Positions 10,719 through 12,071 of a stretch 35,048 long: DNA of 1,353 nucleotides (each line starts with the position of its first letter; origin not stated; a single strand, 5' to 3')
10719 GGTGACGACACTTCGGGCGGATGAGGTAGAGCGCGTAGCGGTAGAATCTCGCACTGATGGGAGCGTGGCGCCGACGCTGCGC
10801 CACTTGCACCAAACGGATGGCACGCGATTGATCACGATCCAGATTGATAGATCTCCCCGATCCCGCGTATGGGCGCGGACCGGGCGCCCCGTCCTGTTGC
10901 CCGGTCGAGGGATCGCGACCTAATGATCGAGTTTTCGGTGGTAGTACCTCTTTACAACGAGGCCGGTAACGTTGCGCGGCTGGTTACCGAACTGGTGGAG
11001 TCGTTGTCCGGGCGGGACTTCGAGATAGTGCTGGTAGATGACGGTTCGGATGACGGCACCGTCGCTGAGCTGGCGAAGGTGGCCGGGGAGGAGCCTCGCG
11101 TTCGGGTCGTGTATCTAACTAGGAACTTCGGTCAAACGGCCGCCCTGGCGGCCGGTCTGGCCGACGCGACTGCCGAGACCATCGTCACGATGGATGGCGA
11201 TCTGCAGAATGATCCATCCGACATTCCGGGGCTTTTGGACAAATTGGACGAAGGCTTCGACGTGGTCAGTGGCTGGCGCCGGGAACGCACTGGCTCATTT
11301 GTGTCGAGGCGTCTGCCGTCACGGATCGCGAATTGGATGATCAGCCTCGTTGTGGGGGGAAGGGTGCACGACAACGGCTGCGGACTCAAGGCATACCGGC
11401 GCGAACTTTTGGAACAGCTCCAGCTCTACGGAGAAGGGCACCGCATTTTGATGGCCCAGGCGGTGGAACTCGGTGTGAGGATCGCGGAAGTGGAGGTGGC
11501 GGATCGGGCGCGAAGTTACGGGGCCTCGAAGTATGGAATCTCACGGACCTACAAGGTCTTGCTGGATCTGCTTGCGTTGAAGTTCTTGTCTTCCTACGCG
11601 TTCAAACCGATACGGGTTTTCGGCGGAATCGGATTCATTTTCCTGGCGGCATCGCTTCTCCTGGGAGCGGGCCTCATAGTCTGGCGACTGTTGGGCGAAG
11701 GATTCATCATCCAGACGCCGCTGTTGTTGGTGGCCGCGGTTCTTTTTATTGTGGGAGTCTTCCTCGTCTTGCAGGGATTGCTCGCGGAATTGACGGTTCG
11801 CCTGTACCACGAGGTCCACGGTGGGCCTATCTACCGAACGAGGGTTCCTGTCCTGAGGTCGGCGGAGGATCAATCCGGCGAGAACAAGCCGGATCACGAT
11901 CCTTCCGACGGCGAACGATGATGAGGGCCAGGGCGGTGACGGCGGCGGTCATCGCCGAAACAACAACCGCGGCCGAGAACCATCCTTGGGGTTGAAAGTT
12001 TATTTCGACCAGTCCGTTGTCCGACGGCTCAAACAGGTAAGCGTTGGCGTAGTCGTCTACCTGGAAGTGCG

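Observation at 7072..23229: Four paralogous giant GT-C (AftD/DUF3367-like) glycosyltransferases within 16 kb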

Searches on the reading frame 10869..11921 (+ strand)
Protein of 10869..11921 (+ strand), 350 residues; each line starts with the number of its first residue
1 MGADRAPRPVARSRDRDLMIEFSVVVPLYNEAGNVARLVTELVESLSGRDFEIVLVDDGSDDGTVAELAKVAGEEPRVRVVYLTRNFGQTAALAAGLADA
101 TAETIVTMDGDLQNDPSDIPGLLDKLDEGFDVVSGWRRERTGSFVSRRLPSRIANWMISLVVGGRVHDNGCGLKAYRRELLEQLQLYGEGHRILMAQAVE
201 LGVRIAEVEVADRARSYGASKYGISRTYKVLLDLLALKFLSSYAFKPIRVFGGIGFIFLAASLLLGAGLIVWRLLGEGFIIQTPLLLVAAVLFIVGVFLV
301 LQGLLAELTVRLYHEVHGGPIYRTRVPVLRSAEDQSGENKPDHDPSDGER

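Call 5: search_protein_families(library=pfam, proteins=[window:10869-11921:+], max_evalue=0.01)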
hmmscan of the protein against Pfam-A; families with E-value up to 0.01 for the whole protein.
window:10869-11921:+ (350 aa): 3 families
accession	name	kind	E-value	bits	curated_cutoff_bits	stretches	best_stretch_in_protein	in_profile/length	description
PF00535.33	Glycos_transf_2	-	2e-35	122.7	23.3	1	23-184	1-167/168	Glycosyl transferase family 2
PF13641.12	Glyco_tranf_2_3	-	9.6e-07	29.5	27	1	22-140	3-126/230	Glycosyltransferase like family 2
PF10111.15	Glyco_tranf_2_2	-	0.0005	20.1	27.3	1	23-111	1-91/276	Glycosyltransferase like family 2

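Call 26: search_protein_families(library=ncbifam, proteins=[window:10869-11921:+], max_evalue=0.001)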
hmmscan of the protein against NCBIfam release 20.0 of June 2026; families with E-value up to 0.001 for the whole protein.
window:10869-11921:+ (350 aa): 19 families
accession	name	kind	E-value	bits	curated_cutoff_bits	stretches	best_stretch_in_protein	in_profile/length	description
NF007986.1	PRK10714.1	equivalog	2e-50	171.6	529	1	21-323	7-307/316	undecaprenyl-phosphate 4-deoxy-4-formamido-L-arabinose transferase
NF047588.1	GlcsyltransPgfSStrep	equivalog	2.2e-41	142.1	500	1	22-322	3-300/308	glycosyltransferase PgfS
TIGR04182.1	glyco_TIGR04182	equivalog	4.4e-24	85.4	325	1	23-315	3-288/293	S-layer glycoprotein N-glycosyltransferase AglJ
TIGR03937.1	PgaC_IcaA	equivalog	6.1e-18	65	422.3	1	19-127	44-151/407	poly-beta-1,6-N-acetyl-D-glucosamine synthase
NF041391.1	DPhHxTase_Halo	equivalog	2.1e-17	62.8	375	1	29-214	4-185/213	dolichyl-phosphate hexose transferase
NF041875.1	EPS_EpsD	equivalog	1.3e-14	54.4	370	1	23-117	2-95/325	exopolysaccharide biosynthesis glycosyltransferase EpsD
NF058614.1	PPMAGASynPpgS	equivalog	6.5e-13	48.6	370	1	24-209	4-193/226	polyprenyl-phospho-N-acetylgalactosaminyl synthase PpgS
TIGR03965.1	mycofact_glyco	equivalog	2.3e-12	46.5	280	1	13-126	69-179/467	mycofactocin biosynthesis glycosyltransferase MftF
NF047683.1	TeichurnBiosyTuaG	equivalog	2.3e-10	40.6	400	1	22-113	8-98/252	teichuronic acid biosynthesis protein TuaG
NF045692.1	OglycostaseCruG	equivalog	5.5e-10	38.7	600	1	2-134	23-161/386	2'-O-glycosyltransferase CruG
NF007482.0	PRK10073.1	equivalog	2.4e-09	36.7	423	1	21-119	7-103/334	glycosyltransferase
TIGR04283.1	glyco_like_mftF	equivalog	1.2e-08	34.8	182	1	23-113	2-84/221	TIGR04283 family arsenosugar biosynthesis glycosyltransferase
NF010496.0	PRK13915.1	equivalog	6.6e-08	32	262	1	21-125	32-141/307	glucosyl-3-phosphoglycerate synthase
TIGR03469.1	HpnB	hypoth_equivalog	1.1e-07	31.3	379.25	1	21-143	45-178/386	hopene-associated glycosyltransferase HpnB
TIGR04242.1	nodulat_NodC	equivalog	1.7e-07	30.5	550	1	14-119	42-149/395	chitooligosaccharide synthase NodC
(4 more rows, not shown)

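Call 72: search_solved_structures(query=window:10869-11921:+, max_evalue=0.00001)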
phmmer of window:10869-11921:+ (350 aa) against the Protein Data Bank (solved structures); distinct sequences matched with E-value up to 0.00001: 13.
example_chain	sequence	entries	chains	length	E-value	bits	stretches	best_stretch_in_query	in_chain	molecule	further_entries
9bhc_C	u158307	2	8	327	6.8e-45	156.7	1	21-325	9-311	Undecaprenyl-phosphate 4-deoxy-4-formamido-L-arabinose transferase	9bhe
8vxh_A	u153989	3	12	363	9.2e-45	156.2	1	21-325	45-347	Undecaprenyl-phosphate 4-deoxy-4-formamido-L-arabinose transferase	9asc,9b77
9hwj_A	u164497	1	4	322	1.3e-43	152.5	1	21-329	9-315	Undecaprenyl-phosphate 4-deoxy-4-formamido-L-arabinose transferase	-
5eke_A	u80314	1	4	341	1.5e-33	119.4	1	18-323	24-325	Uncharacterized glycosyltransferase sll0501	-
5ekp_C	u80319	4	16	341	1.7e-33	119.2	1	18-323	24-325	Uncharacterized glycosyltransferase sll0501 | Glycosyltransferase sll0501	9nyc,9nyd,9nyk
9nye_A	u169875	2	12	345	1.7e-33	119.2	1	18-323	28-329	Glycosyltransferase sll0501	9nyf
5mlz_A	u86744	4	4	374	7.8e-21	77.6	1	21-228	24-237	Dolichol monophosphate mannose synthase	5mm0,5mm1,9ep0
2z87_A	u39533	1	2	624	1.6e-07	33.8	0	22-125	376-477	Chondroitin synthase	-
2z86_A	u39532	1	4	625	1.6e-07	33.8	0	22-125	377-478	Chondroitin synthase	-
6p61_A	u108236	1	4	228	5.5e-06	28.8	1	22-125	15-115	Glycosyltransferase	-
5hea_A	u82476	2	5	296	7.9e-06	28.2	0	22-111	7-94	Putative glycosyltransferase (GalT1)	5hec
6yv7_B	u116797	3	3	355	9.3e-06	28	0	21-112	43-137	Glycosyl transferase, family 2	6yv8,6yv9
6yv7_A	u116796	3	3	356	9.4e-06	28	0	21-112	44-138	Glycosyl transferase, family 2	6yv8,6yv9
